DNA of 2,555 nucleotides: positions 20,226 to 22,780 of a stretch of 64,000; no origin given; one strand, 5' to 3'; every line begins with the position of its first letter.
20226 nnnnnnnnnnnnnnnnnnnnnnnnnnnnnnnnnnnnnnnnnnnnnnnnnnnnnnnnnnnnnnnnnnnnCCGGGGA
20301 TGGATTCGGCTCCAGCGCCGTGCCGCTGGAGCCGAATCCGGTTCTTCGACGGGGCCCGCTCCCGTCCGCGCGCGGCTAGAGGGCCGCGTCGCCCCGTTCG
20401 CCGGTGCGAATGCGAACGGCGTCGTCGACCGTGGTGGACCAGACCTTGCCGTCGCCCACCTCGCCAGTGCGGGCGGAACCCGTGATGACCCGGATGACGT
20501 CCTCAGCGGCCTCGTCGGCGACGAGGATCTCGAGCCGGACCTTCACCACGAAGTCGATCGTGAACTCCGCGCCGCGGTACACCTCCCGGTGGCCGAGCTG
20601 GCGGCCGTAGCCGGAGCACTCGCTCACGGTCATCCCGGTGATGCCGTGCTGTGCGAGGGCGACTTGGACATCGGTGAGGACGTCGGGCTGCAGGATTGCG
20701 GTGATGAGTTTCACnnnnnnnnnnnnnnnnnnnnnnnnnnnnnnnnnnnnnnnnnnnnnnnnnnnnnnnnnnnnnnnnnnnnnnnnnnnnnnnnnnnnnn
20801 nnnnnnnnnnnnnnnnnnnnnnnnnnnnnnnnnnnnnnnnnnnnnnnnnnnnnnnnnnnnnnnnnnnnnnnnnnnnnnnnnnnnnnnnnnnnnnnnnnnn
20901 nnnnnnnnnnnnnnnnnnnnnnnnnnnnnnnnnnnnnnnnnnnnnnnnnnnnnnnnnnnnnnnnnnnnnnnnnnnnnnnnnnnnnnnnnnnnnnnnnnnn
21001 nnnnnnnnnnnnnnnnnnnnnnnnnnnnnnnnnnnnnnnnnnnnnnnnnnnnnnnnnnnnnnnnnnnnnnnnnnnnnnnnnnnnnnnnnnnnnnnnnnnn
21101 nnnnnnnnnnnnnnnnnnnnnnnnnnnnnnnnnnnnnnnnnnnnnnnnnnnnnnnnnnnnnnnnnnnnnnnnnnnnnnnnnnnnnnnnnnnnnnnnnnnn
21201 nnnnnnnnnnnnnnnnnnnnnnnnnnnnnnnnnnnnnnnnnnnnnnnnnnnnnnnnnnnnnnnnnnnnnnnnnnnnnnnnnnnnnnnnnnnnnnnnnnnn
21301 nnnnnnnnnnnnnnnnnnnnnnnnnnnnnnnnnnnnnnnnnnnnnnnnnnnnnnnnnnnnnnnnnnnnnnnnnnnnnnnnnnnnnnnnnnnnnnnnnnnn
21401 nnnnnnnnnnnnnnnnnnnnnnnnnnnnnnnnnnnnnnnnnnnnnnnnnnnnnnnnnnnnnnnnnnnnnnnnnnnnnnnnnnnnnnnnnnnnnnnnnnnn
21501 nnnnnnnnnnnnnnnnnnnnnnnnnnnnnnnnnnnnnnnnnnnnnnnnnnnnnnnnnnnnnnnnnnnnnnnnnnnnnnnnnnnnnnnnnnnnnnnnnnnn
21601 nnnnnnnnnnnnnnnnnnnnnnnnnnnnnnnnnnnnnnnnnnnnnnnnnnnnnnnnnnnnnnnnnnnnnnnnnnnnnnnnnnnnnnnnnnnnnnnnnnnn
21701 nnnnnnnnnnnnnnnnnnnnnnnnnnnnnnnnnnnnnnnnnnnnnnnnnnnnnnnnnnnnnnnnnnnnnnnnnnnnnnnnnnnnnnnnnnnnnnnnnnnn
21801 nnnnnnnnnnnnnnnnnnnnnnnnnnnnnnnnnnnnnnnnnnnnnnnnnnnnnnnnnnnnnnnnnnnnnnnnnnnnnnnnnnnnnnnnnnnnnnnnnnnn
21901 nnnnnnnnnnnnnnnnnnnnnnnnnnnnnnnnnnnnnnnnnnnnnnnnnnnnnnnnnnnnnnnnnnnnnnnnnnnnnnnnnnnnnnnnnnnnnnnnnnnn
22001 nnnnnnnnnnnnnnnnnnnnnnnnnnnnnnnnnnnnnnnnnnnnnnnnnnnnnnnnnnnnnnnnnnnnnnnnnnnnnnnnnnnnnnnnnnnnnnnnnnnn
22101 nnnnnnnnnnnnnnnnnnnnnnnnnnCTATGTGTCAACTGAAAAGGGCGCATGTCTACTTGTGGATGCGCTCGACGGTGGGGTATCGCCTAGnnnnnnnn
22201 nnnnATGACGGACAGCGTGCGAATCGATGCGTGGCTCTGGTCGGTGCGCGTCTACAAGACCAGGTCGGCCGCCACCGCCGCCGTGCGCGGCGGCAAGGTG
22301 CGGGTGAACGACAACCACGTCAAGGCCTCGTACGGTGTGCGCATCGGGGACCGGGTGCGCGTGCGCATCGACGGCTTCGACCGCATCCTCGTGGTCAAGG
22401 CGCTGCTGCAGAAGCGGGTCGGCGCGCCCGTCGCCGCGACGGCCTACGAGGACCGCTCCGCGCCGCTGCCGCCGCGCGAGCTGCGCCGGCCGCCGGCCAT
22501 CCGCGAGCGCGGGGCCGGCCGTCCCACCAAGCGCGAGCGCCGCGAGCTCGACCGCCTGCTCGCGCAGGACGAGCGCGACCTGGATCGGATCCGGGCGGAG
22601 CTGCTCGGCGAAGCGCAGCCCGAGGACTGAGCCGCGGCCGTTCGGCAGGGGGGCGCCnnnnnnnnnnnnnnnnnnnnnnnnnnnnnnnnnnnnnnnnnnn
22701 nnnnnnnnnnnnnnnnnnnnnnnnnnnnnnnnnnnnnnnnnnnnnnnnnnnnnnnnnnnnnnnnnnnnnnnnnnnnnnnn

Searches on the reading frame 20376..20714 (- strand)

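Call 83: search_protein_families(library=pfam, proteins=[window:20376-20714:-], max_evalue=0.00001)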
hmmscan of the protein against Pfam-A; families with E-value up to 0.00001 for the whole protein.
window:20376-20714:- (112 aa): 1 family
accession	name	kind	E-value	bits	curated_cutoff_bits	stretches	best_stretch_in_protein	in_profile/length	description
PF00543.27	P-II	-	1.6e-25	89.9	25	1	1-106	1-102/102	Nitrogen regulatory protein P-II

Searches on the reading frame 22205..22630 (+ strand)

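Call 83: search_protein_families(library=pfam, proteins=[window:22205-22630:+], max_evalue=0.00001)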
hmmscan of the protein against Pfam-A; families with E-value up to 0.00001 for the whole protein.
window:22205-22630:+ (141 aa): 1 family
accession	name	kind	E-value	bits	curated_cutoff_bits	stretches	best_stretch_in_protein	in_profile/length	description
PF01479.30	S4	-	4.7e-11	42.7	22.8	1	5-51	1-48/48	S4 domain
